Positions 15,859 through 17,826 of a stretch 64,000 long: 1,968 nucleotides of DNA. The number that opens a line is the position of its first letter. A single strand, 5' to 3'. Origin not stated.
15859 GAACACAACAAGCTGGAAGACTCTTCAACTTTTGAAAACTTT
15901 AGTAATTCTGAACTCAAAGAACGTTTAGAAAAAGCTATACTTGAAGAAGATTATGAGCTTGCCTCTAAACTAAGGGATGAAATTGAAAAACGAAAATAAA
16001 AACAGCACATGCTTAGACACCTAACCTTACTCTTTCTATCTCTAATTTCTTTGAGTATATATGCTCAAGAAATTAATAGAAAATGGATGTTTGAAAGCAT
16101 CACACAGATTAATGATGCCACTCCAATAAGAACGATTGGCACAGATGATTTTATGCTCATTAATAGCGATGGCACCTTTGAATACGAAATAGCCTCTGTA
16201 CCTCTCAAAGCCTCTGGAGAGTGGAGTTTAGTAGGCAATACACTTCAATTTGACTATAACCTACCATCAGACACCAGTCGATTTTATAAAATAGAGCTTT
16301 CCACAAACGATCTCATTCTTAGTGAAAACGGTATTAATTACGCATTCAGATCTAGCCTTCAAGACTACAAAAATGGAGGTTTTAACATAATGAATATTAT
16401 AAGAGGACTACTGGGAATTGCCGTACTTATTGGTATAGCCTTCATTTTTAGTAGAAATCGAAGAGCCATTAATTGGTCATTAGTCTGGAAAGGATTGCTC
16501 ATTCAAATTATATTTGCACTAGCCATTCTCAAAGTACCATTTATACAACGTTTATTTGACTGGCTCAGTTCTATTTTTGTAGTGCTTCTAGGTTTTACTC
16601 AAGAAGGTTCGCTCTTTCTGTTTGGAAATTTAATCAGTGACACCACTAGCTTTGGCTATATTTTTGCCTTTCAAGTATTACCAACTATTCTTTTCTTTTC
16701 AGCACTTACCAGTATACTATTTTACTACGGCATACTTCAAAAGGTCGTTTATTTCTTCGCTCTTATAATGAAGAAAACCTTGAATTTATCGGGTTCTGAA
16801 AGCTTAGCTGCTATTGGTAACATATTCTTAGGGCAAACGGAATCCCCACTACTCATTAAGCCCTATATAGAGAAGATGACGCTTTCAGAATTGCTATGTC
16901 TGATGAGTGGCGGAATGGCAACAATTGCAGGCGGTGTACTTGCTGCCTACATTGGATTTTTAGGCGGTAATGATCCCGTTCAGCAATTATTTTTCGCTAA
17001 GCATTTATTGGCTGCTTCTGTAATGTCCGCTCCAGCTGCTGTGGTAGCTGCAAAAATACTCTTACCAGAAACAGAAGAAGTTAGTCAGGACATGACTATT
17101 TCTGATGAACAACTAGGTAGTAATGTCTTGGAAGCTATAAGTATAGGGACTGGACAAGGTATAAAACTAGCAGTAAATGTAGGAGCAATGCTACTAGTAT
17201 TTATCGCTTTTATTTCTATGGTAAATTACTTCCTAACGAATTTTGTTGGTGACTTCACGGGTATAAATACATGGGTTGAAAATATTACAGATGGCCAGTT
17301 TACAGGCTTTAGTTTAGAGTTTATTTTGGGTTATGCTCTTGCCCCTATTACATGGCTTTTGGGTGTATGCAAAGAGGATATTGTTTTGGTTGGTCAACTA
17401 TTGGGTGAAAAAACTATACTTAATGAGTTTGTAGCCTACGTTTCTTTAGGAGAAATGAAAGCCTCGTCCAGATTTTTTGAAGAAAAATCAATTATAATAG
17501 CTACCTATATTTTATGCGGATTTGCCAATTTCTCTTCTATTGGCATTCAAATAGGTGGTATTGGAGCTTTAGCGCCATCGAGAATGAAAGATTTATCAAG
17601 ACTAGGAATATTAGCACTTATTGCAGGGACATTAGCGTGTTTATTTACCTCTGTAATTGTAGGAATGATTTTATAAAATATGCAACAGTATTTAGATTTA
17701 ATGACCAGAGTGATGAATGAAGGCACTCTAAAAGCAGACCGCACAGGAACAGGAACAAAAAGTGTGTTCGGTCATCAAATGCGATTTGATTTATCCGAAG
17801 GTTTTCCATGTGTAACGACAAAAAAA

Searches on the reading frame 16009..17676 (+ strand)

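Call 76: search_protein_families(library=pfam, proteins=[window:16009-17676:+], max_evalue=0.001)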
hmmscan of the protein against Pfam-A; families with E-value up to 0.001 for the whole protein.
window:16009-17676:+ (555 aa): 4 families
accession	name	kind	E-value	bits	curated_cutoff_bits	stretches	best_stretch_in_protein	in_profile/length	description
PF07662.18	Nucleos_tra2_C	-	4e-71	239.5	32.3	1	332-552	1-213/213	Na+ dependent nucleoside transporter C-terminus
PF01773.25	Nucleos_tra2_N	-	8.2e-24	84.4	27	1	135-208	1-74/74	Na+ dependent nucleoside transporter N-terminus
PF07670.19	Gate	-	2.2e-18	67.1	29.6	1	220-319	1-102/104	Nucleoside recognition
PF13648.12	Lipocalin_4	-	3.2e-05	25.2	22.4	1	24-104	3-89/89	Lipocalin-like domain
